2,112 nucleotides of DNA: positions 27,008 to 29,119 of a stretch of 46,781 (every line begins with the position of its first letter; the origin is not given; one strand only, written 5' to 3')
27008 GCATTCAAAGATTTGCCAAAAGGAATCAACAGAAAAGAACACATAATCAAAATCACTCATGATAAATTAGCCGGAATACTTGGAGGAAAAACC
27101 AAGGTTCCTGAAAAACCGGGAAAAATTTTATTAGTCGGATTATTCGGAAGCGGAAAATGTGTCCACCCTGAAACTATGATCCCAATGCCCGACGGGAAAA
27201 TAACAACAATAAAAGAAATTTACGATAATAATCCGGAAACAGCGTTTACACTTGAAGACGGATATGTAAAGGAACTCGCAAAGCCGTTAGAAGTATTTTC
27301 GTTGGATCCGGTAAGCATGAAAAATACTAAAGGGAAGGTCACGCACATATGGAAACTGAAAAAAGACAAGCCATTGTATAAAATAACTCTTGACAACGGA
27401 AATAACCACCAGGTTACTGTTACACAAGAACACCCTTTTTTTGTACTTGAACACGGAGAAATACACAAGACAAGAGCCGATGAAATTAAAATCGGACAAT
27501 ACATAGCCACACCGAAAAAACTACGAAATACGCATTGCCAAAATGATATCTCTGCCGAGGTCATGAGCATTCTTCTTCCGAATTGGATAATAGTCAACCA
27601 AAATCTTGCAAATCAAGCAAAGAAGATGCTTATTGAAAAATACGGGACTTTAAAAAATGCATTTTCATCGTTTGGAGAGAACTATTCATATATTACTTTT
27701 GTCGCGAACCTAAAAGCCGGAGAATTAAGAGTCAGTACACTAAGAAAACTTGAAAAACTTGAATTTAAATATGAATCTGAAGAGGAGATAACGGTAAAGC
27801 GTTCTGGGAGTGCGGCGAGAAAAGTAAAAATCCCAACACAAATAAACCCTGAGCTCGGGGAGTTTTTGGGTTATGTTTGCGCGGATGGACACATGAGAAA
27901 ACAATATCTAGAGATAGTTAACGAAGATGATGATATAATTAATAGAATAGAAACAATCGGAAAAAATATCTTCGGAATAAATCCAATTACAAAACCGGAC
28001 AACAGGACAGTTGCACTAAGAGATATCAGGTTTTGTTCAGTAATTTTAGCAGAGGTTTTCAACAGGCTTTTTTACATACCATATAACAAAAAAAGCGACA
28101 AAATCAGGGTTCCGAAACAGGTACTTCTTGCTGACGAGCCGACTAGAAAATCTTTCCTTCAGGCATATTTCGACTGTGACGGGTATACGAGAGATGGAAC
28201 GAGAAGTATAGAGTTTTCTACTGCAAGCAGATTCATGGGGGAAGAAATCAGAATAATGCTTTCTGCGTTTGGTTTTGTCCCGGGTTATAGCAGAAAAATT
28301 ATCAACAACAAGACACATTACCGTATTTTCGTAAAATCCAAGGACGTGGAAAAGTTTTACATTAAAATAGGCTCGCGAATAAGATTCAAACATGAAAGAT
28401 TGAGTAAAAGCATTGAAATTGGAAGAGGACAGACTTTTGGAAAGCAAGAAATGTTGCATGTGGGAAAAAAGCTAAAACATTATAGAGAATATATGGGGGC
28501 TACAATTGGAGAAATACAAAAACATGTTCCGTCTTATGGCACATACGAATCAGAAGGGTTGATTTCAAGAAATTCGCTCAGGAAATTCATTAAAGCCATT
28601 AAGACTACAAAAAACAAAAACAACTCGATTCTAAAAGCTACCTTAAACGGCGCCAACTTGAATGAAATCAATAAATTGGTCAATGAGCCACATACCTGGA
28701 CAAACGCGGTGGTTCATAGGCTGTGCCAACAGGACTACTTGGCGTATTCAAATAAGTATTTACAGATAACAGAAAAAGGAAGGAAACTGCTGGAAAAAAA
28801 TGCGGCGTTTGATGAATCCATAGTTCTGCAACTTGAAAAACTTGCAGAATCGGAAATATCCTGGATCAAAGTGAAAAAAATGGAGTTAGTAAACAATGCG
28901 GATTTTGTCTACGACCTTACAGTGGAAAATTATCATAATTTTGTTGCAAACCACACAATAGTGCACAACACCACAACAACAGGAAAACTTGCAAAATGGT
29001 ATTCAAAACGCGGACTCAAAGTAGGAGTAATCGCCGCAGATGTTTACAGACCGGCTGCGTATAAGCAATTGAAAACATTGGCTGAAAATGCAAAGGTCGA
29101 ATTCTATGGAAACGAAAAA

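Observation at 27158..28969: Large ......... intein splitting the Walker A P-loop of SRP54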

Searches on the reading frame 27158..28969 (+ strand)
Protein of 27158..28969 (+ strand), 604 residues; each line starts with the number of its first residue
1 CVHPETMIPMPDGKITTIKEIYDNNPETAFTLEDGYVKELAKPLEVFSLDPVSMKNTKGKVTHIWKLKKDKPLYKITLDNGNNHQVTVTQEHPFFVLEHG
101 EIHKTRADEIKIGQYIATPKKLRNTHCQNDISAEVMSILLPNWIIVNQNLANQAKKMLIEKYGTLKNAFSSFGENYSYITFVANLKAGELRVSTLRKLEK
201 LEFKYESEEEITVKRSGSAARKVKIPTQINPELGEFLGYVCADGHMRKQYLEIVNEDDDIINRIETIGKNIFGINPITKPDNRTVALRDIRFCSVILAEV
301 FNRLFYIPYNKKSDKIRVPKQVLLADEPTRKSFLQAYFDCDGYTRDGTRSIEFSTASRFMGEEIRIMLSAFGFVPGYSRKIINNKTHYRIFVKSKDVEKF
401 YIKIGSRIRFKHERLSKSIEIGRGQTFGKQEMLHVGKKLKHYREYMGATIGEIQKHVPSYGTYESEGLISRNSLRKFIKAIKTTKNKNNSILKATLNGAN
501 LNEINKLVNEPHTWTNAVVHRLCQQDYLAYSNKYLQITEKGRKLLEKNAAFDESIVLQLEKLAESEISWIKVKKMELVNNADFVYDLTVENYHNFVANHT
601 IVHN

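Call 4: search_protein_families(library=pfam, proteins=[window:27158-28969:+], max_evalue=0.1)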
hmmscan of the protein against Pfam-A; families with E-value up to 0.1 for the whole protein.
window:27158-28969:+ (604 aa): 4 families
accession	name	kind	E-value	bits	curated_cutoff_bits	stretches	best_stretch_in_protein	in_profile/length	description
PF14890.11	Intein_splicing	-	4.3e-32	111.5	35.8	1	8-604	1-155/155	Intein splicing domain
PF14528.11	LAGLIDADG_3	-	5.6e-14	52.6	22.5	1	331-405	4-82/82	LAGLIDADG-like domain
PF14947.12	HTH_45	-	0.0062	17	25.5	1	490-552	10-73/77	Winged helix-turn-helix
PF07591.16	PT-HINT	-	0.034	14.9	27.7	0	46-115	20-86/137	Pretoxin HINT domain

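Call 9: find_homologous_proteins(query=window:27158-28969:+, max_evalue=0.001)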
Query window:27158-28969:+ (604 aa): 111 proteins with E <= 0.001 among 8000 candidates.
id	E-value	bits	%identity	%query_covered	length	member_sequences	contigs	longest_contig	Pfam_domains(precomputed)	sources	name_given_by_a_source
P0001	0.0e+0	1363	100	100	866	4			PF02881.25,PF14528.12,PF00448.29,PF14890.12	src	-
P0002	9.8e-211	719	55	100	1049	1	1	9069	PF02881.25,PF02978.27,PF14528.12,PF00448.29,PF14890.12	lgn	-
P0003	5.4e-206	704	52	100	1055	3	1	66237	PF02881.25,PF02978.27,PF14528.12,PF00448.29,PF14890.12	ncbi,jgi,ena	ncbi:MAG: LAGLIDADG family homing endonuclease [archaeon]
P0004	5.6e-206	704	53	100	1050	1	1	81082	PF02881.25,PF02978.27,PF14528.12,PF00448.29,PF14890.12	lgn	-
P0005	1.7e-172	593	46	100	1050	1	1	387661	PF02881.25,PF02978.27,PF14528.12,PF00448.29,PF14890.12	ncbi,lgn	-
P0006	9.5e-148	511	44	100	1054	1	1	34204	PF02881.25,PF02978.27,PF14528.12,PF00448.29,PF14890.12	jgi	-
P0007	4.9e-147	509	41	100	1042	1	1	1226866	PF02881.25,PF02978.27,PF14528.12,PF00448.29,PF14890.12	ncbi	-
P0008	5.6e-146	506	42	100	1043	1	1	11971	PF02881.25,PF02978.27,PF14528.12,PF00448.29,PF14890.12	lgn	-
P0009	3.6e-145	503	41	100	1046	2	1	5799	PF02881.25,PF02978.27,PF14528.12,PF00448.29,PF14890.12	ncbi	ncbi:MAG: LAGLIDADG family homing endonuclease [Candidatus Micrarchaeota archaeon]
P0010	5.9e-142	492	42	100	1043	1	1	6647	PF02881.25,PF02978.27,PF14528.12,PF00448.29,PF14890.12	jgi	jgi:signal recognition particle subunit SRP54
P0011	2.0e-141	491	42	100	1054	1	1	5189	PF02881.25,PF02978.27,PF14528.12,PF00448.29,PF14890.12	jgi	-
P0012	2.6e-135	470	41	100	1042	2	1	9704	PF02881.25,PF02978.27,PF14528.12,PF00448.29,PF14890.12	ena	-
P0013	8.1e-135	469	42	100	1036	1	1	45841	PF02881.25,PF02978.27,PF14528.12,PF00448.29,PF14890.12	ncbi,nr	ncbi:MAG: LAGLIDADG family homing endonuclease [Candidatus Micrarchaeota archaeon]|nr:LAGLIDADG fami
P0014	1.4e-124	435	39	100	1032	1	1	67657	PF02881.25,PF02978.27,PF14528.12,PF00448.29,PF14890.12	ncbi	-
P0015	2.1e-124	434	39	100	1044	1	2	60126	PF07591.16,PF02881.25,PF02978.27,PF14528.12,PF00448.29,PF14890.12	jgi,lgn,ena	-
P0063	1.9e-87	312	34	100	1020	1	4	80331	PF02881.25,PF02978.27,PF14528.12,PF00448.29,PF14890.12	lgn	-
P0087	1.6e-83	299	32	100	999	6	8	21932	PF02881.25,PF14528.12,PF00448.29,PF14890.12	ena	-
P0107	1.1e-56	211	27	100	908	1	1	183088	PF02881.25,PF14528.12,PF00448.29,PF14890.12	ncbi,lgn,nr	ncbi:MAG: signal recognition particle receptor subunit alpha [Candidatus Aenigmarchaeota archaeon]|n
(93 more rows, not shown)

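Call 27: search_solved_structures(query=A1, max_evalue=0.01)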
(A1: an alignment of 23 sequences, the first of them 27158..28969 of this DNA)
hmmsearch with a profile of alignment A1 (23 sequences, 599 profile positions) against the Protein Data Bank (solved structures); distinct sequences matched with E-value up to 0.01: 34.
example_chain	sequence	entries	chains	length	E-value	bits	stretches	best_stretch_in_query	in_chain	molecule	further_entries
7qss_A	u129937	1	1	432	1.8e-57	198.6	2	215-394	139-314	V-type ATP synthase alpha chain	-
7qsu_A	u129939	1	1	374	6.1e-57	196.9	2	215-394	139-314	V-ATPase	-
7qst_A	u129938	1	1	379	4.7e-37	131.2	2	218-391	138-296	V-type ATP synthase subunit A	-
6rpq_A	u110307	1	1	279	1.1e-32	116.7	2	2-121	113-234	Ubiquitin-like protein SMT3,1108aa long hypothetical cell division control protein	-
2cw7_A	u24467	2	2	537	2.1e-31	112.5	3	18-131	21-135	Endonuclease PI-PkoII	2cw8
6rpp_A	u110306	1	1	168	1.1e-30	110.1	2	2-120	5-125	Cell division control protein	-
1dq3_A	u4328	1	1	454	2.3e-24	89.3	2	1-115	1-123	ENDONUCLEASE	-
2jmz_A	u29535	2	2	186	6.1e-22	81.3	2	6-127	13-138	Hypothetical protein MJ0781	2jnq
2lqm_A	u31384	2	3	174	4.3e-18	68.6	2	15-117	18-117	Pho radA intein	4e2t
4e2u_A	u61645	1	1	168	1.1e-17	67.3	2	15-116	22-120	Pho radA intein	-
5o9i_A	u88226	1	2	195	1.1e-17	67.2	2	548-599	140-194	Transcription initiation factor IIB,Transcription initiation factor IIB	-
5o9j_A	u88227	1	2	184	3.5e-17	65.6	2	550-599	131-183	Transcription initiation factor IIB,Transcription initiation factor IIB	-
1mi8_A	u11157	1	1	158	8.6e-17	64.3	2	553-598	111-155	DnaB intein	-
4o1s_A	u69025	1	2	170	6.4e-15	58.1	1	2-121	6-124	V-type ATP synthase alpha chain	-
6frh_A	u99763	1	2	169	2.1e-14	56.4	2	553-598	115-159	Replicative DNA helicase,Replicative DNA helicase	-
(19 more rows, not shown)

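Call 34: find_related_loci(query=A1, collection=genome_contigs, flank=2500)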
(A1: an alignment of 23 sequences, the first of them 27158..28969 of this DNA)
Query A1 (604 aa) in genome_contigs; peptide patterns used: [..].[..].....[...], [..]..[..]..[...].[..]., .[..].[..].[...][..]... (x = any residue, [..] = any of these).
600 stretches matched a pattern (row limit reached: there are more); 278 encode a relative of the query (tblastn E <= 1e-3); the best 80 are kept; 80 distinct loci.
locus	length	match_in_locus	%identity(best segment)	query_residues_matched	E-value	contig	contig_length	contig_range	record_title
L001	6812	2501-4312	52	1-604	0e+0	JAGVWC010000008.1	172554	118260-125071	MAG: Candidatus Iainarchaeum archaeon isolate RIFCSPLOWO2_01_FULL_AR10_48_17 rifcsplowo2_01_scaffold_24, whole genome sh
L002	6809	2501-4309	46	1-604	0e+0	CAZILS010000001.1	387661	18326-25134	MAG TPA_asm: uncultured archaeon isolate SRP141376_co4_238 genome assembly, contig: NODE_6_length_387661_cov_17.188526,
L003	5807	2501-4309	37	1-604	2e-125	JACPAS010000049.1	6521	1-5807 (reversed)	MAG: Candidatus Micrarchaeota archaeon isolate NC_groundwater_237_Ag_S-0.2um_36_6 S5_GD2017_2_S2_scaffold_9337, whole ge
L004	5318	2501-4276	35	1-604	6e-105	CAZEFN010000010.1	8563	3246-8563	MAG TPA_asm: Candidatus Woesearchaeota archaeon isolate SRP118108_co2_391 genome assembly, contig: k141_984944, whole ge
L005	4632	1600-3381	34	1-604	1e-98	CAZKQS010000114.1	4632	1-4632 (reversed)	MAG TPA_asm: uncultured Thermoplasmatales archaeon isolate SRP332253_co2_176 genome assembly, contig: NODE_20678_length_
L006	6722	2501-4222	32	1-604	4e-92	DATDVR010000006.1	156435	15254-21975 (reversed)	MAG TPA_asm: Candidatus Nanoarchaeia archaeon isolate SMAG_U8089 k141_1291258, whole genome shotgun sequence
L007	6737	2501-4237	35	1-604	5e-92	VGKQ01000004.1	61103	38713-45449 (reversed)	MAG: Candidatus Pacearchaeota archaeon isolate M_DeepCast_400m_m2_082 M_DeepCast_400m_m2_082_Ga0194112_10000435, whole g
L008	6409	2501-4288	33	1-604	4e-91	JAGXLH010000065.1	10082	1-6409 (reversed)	MAG: Thermoplasmatota archaeon isolate GSL_GSL3510_11 NODE_1052_length_10082_cov_9.75681, whole genome shotgun sequence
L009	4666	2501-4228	32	1-604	2e-90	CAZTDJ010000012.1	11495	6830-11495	MAG TPA_asm: Candidatus Woesearchaeota archaeon isolate binchicken_co125_1099 genome assembly, contig: NODE_11484_length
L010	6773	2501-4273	34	1-604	3e-88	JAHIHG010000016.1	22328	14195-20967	MAG: Nanoarchaeota archaeon isolate KR11_N3.mb.40 KR11_N3.mb.40_k141_30322, whole genome shotgun sequence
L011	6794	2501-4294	33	1-604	7e-97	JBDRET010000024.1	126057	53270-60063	MAG: Candidatus Woesearchaeota archaeon isolate MEGAHIT-group-1.33 k141_2028610, whole genome shotgun sequence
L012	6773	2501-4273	35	1-604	4e-100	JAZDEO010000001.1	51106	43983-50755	MAG: archaeon isolate MEGAHIT-group-0.155 k141_11718695, whole genome shotgun sequence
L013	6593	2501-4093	33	1-604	2e-80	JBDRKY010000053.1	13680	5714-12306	MAG: Candidatus Woesearchaeota archaeon isolate MEGAHIT-group-1.746 k141_11789749, whole genome shotgun sequence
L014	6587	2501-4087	27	1-604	5e-36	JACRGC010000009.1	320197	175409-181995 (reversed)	MAG: Candidatus Micrarchaeota archaeon isolate NC_groundwater_1741_Pr3_B-0.1um_42_19 SR-2_scaffold_141_2826488, whole ge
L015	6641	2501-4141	27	1-604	2e-33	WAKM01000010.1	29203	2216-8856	MAG: Archaeoglobaceae archaeon isolate S012_59_esom k151_169358, whole genome shotgun sequence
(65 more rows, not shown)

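Call 35: predict_structure(alignment_id=A1)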
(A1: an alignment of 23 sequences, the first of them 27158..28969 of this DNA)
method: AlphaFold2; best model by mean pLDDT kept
length: 604 residues; sequences in the alignment: 23
mean_pLDDT: 92.8   pTM: 0.89
mean pLDDT of the five models: 92.8, 92.5, 92.0, 91.3, 91.1
residues with pLDDT >= 90: 511; 70-90: 89; 50-70: 4; < 50: 0
segments of 3 or more residues with pLDDT < 50: none
pLDDT, mean of each block of 10 residues (from residue 1): 96 94 95 94 94 91 95 96 95 93 94 95 82 92 92 94 95 91 94 92 80 82 92 98 94 95 97 95 93 94 94 88 94 97 92 95 95 95 93 95 95 93 85 94 92 90 93 94 90 92 90 90 93 92 93 92 93 96 95 94 86
secondary structure, 60 per line:
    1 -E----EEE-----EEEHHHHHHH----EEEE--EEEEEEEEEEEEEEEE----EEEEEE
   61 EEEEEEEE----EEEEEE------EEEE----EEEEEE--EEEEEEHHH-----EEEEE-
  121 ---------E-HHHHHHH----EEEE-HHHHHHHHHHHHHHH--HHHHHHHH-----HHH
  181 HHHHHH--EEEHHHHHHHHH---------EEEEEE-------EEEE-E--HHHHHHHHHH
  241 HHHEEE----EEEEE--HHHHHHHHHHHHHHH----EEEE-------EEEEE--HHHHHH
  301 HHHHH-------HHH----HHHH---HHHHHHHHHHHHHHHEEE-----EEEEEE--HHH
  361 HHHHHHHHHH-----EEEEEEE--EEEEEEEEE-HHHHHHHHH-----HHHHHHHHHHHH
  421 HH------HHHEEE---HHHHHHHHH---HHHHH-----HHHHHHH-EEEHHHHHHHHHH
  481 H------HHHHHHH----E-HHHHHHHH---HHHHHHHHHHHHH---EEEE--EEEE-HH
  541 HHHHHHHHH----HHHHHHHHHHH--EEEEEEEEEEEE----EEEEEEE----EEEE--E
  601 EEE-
elements in order: E7-9 E15-17 H18-24 E29-32 E35-50 E55-68 E73-78 E85-88 E93-98 E101-106 E115-119 H132-138 E143-146 H148-162 H165-172 H178-186 E189-191 H192-200 E210-215 E223-226 H231-243 E244-246 E251-255 H258-272 E277-280 E288-292 H295-305 H320-323 H327-341 E342-344 E350-355 H358-370 E376-382 E385-393 H395-403 H409-422 E432-434 H438-446 H450-454 H460-466 E468-470 H471-481 H488-494 H501-508 H512-524 E528-531 E534-537 H539-549 H554-564 E567-578 E583-589 E594-597 E600-603

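Call 39: fold_search(model_id=the predicted structure, library=pdb)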
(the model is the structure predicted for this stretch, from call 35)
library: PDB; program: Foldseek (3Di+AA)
matches with E <= 10: 1341; with E <= 0.001: 66
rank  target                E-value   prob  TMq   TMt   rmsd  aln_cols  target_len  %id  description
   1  7qss                  1.5e-27  1.00  0.62  0.85   4.1       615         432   19  Crystal structure of homing endonuclease-associated TliVMA intein (C1A) (released 2022-03-30)
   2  2cw7                  4.7e-25  1.00  0.57  0.64   9.9       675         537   16  Crystal structure of intein homing endonuclease II (released 2006-04-18)
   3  7qsu                  4.0e-24  1.00  0.52  0.84   9.1       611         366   17  Crystal structure of homing endonuclease-associated TliVMA intein (C1A, d333-339) (released 2022-03-30)
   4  1dq3                  3.7e-22  1.00  0.54  0.70   8.2       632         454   17  CRYSTAL STRUCTURE OF AN ARCHAEAL INTEIN-ENCODED HOMING ENDONUCLEASE PI-PFUI (released 2000-07-05)
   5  7qst                  9.4e-19  1.00  0.49  0.80   6.7       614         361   15  Crystal structure of homing endonuclease-associated PhoVMA intein (C1A) (released 2022-03-30)
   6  1vde_A                5.9e-10  1.00  0.34  0.45  26.6       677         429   10  PI-SCEI, A HOMING ENDONUCLEASE WITH PROTEIN SPLICING ACTIVITY (released 1998-04-08)
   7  1vde_B                1.2e-09  1.00  0.34  0.46  27.3       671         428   11  PI-SCEI, A HOMING ENDONUCLEASE WITH PROTEIN SPLICING ACTIVITY (released 1998-04-08)
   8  6rpq                  1.3e-08  1.00  0.18  0.43   2.5       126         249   30  Crystal structure of PhoCDC21-1 intein (released 2019-08-14)
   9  1jva_B                1.3e-08  1.00  0.33  0.44  26.4       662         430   11  CRYSTAL STRUCTURE OF THE VMA1-DERIVED ENDONUCLEASE BEARING THE N AND C EXTEIN PROPEPTIDES (released 2002-08-29)
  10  1ef0_A                1.4e-08  1.00  0.35  0.47  27.3       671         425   10  CRYSTAL STRUCTURE OF PI-SCEI MINIPRECURSOR (released 2000-06-07)
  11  6rpp                  2.4e-08  1.00  0.18  0.63   2.9       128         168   28  Crystal structure of PabCDC21-1 intein (released 2019-08-14)
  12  1jva_A                4.3e-08  1.00  0.30  0.40  23.9       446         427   12  CRYSTAL STRUCTURE OF THE VMA1-DERIVED ENDONUCLEASE BEARING THE N AND C EXTEIN PROPEPTIDES (released 2002-08-29)
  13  1lws_A                9.0e-08  1.00  0.33  0.45  25.9       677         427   12  Crystal structure of the intein homing endonuclease PI-SceI bound to its recognition sequence (released 2002-09-27)
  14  1um2_A                9.5e-08  1.00  0.35  0.47  26.1       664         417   11  Crystal Structure of the Vma1-Derived Endonuclease with the Ligated Extein Segment (released 2004-09-22)
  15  1um2_B                2.1e-07  1.00  0.30  0.40  24.2       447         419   12  Crystal Structure of the Vma1-Derived Endonuclease with the Ligated Extein Segment (released 2004-09-22)
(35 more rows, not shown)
